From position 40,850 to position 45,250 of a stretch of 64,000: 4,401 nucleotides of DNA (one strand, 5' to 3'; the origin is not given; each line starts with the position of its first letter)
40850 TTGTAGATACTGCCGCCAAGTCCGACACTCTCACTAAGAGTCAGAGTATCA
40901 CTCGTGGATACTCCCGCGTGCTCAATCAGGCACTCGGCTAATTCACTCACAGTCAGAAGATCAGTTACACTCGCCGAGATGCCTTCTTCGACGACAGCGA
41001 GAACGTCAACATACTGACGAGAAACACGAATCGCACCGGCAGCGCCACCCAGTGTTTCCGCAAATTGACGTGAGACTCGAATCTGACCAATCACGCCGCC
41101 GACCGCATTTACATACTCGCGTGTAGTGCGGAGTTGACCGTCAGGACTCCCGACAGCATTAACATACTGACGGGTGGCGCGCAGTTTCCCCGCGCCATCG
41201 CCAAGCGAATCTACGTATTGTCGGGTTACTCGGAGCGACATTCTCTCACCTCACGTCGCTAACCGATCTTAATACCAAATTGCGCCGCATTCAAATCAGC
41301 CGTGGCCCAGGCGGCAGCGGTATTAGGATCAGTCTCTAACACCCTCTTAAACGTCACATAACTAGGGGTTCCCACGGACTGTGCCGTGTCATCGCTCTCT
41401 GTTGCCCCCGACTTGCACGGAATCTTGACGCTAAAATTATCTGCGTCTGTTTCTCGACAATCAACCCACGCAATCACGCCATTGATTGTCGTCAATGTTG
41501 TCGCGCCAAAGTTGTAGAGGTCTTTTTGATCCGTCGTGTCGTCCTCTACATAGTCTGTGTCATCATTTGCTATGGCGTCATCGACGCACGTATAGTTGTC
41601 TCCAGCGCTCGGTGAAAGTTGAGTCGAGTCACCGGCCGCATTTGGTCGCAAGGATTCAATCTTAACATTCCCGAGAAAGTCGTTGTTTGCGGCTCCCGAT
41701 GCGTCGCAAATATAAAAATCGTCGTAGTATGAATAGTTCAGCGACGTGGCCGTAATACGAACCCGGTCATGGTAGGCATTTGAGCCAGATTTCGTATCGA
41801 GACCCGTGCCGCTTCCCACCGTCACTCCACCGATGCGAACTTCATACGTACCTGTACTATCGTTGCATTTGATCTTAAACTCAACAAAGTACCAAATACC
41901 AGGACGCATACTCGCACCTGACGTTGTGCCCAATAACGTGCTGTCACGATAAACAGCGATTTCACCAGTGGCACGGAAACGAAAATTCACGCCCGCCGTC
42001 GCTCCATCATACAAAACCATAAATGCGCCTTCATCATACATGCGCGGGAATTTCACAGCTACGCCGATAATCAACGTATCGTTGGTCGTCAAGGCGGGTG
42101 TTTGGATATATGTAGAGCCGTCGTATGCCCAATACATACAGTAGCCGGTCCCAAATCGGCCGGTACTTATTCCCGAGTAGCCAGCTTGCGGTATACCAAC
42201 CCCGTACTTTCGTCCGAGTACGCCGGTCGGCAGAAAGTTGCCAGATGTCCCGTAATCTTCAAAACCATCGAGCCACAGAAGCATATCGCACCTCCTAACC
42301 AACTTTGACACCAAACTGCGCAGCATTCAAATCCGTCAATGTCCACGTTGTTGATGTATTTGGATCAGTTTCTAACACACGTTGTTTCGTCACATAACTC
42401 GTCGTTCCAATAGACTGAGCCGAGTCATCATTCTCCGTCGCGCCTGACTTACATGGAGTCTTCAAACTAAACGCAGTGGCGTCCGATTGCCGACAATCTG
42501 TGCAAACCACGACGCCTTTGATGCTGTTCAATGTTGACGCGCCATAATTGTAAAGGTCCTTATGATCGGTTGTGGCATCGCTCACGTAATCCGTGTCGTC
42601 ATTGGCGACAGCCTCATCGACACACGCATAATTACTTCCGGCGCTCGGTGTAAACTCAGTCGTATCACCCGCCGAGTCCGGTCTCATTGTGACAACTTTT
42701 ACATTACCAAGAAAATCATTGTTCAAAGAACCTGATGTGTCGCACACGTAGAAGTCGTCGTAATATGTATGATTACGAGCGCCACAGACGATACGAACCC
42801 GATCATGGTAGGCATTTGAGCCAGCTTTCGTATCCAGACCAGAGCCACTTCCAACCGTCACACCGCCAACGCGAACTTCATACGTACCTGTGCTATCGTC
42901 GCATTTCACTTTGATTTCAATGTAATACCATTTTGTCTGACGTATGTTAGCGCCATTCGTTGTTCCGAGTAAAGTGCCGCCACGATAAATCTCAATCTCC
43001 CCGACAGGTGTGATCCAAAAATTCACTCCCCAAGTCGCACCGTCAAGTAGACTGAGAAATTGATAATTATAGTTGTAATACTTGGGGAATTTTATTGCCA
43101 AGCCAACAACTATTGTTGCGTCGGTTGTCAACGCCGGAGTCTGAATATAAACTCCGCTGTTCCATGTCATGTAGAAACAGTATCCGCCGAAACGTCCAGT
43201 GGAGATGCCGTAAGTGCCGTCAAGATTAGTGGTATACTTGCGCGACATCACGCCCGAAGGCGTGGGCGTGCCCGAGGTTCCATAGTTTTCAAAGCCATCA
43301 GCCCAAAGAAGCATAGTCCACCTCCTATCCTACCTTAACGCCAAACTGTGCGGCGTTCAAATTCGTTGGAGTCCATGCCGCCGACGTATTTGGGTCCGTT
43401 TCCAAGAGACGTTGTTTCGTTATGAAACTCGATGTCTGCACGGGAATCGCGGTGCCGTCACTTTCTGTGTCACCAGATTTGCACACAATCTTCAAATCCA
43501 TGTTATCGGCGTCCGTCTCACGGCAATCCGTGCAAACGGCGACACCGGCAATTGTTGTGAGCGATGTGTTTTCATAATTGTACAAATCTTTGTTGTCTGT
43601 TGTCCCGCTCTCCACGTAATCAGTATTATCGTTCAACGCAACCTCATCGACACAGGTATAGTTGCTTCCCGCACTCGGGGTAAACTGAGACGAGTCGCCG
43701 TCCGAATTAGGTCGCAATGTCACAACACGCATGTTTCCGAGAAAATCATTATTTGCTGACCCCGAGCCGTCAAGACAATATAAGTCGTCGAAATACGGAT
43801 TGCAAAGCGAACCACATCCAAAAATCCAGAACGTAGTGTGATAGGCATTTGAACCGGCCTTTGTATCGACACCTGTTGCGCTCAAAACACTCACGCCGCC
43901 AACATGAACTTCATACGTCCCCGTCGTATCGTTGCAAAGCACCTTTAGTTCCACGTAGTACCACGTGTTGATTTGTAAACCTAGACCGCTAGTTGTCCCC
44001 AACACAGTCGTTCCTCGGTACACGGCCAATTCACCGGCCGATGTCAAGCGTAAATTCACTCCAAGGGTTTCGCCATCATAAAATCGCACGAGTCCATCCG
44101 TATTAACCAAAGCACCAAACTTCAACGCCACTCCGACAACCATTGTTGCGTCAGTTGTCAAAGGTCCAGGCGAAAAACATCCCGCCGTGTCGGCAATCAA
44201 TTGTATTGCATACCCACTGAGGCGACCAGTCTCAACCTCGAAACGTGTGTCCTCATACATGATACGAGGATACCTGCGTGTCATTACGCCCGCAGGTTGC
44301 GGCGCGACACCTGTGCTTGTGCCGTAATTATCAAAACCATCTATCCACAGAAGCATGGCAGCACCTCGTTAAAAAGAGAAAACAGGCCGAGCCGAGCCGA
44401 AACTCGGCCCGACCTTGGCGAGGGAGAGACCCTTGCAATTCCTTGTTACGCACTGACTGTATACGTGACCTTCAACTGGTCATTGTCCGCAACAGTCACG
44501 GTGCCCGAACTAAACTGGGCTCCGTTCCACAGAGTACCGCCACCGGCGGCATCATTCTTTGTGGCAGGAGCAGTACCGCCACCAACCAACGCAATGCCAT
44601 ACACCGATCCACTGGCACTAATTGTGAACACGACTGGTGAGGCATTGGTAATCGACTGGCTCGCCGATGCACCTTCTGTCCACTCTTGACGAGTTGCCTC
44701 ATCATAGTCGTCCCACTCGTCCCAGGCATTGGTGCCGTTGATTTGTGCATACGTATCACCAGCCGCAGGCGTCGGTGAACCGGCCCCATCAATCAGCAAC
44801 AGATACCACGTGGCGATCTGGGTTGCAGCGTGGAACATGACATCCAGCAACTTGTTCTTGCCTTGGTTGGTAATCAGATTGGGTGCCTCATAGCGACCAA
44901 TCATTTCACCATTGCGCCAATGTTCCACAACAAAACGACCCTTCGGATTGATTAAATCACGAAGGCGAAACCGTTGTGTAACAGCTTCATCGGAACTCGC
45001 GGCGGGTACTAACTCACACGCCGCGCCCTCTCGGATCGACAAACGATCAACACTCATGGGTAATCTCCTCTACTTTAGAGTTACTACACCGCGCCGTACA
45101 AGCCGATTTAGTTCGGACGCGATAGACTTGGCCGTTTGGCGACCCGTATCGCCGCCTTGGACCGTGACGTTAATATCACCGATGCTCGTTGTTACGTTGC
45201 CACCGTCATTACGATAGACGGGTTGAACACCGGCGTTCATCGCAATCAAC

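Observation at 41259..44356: Three tandem ~340-aa paralogs (MLLW-DGF-NYGTSG ... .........) in the tail-fiber region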

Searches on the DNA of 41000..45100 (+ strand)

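Call 6: search_dna_similar(query=window:41000-45100:+, collection=phages, mode=near, max_rows=20)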
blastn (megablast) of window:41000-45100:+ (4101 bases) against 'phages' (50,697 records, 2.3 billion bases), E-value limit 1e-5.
No match.

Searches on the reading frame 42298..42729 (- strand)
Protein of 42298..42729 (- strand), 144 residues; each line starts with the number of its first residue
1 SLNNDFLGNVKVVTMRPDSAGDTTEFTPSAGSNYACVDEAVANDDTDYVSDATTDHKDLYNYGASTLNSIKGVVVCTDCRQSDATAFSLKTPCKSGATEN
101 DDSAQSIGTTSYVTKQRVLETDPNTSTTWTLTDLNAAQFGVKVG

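Call 61: predict_structure(alignment_id=A5)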
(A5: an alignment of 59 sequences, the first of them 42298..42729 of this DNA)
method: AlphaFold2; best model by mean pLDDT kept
length: 144 residues; sequences in the alignment: 59
mean_pLDDT: 93.1   pTM: 0.85
mean pLDDT of the five models: 93.1, 91.5, 91.4, 89.5, 88.8
residues with pLDDT >= 90: 120; 70-90: 19; 50-70: 2; < 50: 3
segments of 3 or more residues with pLDDT < 50: 1-3
pLDDT, mean of each block of 10 residues (from residue 1): 67 95 98 94 90 97 94 96 90 97 95 96 97 98 97
secondary structure, 60 per line:
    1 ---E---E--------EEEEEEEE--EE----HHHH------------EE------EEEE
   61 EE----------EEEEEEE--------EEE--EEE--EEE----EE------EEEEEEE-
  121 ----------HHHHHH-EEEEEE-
elements in order: E17-24 H33-36 E57-62 E73-79 E88-90 E93-95 E98-100 E113-119 H131-136 E138-143

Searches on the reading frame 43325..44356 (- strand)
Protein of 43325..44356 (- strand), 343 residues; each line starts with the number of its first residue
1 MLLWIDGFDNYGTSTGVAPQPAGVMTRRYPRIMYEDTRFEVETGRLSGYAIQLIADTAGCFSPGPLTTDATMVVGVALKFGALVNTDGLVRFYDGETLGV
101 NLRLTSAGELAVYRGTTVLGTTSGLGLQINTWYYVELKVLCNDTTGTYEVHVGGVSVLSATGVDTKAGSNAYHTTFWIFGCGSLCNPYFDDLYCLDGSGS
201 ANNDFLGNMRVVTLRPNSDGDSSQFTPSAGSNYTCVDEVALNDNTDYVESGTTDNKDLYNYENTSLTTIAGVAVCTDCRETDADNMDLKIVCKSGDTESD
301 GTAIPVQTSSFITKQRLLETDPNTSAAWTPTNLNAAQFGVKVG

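Call 4: search_protein_families(library=pfam, proteins=[window:43325-44356:-], max_evalue=0.1)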
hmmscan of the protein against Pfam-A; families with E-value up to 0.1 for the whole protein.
window:43325-44356:- (343 aa): 1 family
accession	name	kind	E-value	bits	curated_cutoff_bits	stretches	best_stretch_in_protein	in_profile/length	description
PF22237.3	SO2946-like_C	-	0.014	15.8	27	1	100-162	68-131/163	SO2946-like, C-terminal domain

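Call 5: search_protein_families(library=phrogs, proteins=[window:43325-44356:-], max_evalue=0.01)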
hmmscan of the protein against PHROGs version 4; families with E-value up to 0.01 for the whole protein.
window:43325-44356:- (343 aa): 5 families
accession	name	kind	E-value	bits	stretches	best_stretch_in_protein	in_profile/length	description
phrog_2448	-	unknown function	1.8e-46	159.9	1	1-342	1-333/335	-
phrog_30887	-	unknown function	8.5e-12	45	1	120-340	540-767/771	-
phrog_6368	-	unknown function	2e-08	34.8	1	110-341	102-325/328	-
phrog_10924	-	unknown function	0.00019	21.5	1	239-342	298-407/409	-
phrog_14065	-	unknown function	0.00072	18.8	1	102-341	95-360/1152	-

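Call 11: search_solved_structures(query=A1, max_evalue=1)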
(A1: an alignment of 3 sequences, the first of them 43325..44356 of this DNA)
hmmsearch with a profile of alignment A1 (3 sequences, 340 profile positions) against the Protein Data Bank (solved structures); distinct sequences matched with E-value up to 1: 0.

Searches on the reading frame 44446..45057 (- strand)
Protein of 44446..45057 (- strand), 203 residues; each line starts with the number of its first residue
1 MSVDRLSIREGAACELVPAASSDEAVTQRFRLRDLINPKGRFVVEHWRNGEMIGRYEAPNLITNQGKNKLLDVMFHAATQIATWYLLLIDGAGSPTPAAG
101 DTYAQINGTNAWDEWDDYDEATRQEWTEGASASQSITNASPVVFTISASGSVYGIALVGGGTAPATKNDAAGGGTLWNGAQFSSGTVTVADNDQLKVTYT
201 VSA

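Call 4: search_protein_families(library=pfam, proteins=[window:44446-45057:-], max_evalue=0.1)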
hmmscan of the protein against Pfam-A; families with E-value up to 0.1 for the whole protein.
window:44446-45057:- (203 aa): 0 families

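Call 5: search_protein_families(library=phrogs, proteins=[window:44446-45057:-], max_evalue=0.01)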
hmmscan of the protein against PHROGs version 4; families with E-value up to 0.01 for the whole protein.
window:44446-45057:- (203 aa): 3 families
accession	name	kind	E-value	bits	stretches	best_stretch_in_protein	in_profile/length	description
phrog_8123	-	unknown function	9.3e-16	59.1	1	57-201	48-188/192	-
phrog_5417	-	unknown function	1.6e-06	29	1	38-202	10-155/156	-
phrog_4176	-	tail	0.00028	21.5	0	39-102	13-73/309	tail fiber protein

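Call 48: search_solved_structures(query=A3, max_evalue=10, show_alignments=2)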
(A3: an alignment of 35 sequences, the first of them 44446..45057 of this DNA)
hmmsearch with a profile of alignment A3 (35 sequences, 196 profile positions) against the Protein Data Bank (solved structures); distinct sequences matched with E-value up to 10: 3.
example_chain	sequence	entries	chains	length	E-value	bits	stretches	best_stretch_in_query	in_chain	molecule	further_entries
26la_U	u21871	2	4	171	5.1e-12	48.9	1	38-177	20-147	Structural protein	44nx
4hdj_A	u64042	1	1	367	0.68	12.7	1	114-182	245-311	Outer membrane protein assembly factor BamB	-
9pxg_B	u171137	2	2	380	0.73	12.6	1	114-182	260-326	Outer membrane protein assembly factor BamB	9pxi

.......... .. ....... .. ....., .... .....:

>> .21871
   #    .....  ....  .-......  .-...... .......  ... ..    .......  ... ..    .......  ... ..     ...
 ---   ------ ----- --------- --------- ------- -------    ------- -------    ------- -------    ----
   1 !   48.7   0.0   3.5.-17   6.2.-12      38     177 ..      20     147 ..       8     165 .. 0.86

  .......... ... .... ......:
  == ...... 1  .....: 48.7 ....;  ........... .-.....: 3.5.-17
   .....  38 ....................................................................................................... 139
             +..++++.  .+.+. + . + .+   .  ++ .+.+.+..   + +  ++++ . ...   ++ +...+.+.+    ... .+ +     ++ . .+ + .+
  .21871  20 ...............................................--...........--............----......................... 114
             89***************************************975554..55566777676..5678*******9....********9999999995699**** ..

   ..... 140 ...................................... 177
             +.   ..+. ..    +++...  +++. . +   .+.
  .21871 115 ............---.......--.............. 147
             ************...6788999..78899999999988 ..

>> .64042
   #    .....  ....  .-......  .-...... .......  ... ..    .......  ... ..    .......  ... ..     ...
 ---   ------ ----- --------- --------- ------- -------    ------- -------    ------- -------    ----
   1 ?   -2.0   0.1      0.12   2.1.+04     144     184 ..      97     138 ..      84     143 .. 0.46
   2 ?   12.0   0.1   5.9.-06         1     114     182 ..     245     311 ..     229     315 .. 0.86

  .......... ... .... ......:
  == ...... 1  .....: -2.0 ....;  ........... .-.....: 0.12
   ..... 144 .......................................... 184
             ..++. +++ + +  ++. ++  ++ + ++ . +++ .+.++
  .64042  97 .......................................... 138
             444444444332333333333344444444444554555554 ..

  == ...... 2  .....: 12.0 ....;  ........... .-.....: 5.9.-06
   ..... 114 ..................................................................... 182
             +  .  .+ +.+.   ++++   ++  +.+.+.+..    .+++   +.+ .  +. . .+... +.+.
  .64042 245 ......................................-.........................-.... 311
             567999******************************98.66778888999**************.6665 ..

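Call 53: search_dna_similar(query=window:44446-45057:-, collection=phages, mode=protein, max_rows=40, max_evalue=0.001)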
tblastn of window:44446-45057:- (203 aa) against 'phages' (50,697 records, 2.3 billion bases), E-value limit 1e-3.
Records with a match: 5; places in all: 6; records where one place covers at least 80% of the query: 1.
Best place of each record, by identity: <60% 5.
By first word of the organism name: Methanosarcina 1; Acidovorax 1; Caudoviricetes 1; Vibrio 1; Pseudoalteromonas 1.
By host as written in the record: Methanosarcina sp. 1; Paracidovorax oryzae 1; - 1; Vibrio splendidus 1; Pseudoalteromonas sp. Y7 1.
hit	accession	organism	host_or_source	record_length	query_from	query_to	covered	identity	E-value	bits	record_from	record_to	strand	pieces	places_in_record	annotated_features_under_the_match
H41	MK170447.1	Methanosarcina virus MetMV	Methanosarcina sp.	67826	45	202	78%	44.7%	1e-28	117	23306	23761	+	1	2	hypothetical protein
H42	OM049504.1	Acidovorax phage AP1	Paracidovorax oryzae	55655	42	203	80%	37.8%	5e-15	78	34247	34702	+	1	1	hypothetical protein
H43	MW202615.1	Caudoviricetes sp.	Manatee Spring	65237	40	202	80%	36.4%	9e-18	86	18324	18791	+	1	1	hypothetical protein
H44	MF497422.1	Vibrio phage vB_VspS_VS-ABTNL-3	Vibrio splendidus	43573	39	198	79%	32.1%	1e-6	54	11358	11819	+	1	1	hypothetical protein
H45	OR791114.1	Pseudoalteromonas phage vB_PalP_Y7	Pseudoalteromonas sp. Y7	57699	59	199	69%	27.7%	1e-5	51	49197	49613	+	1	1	hypothetical protein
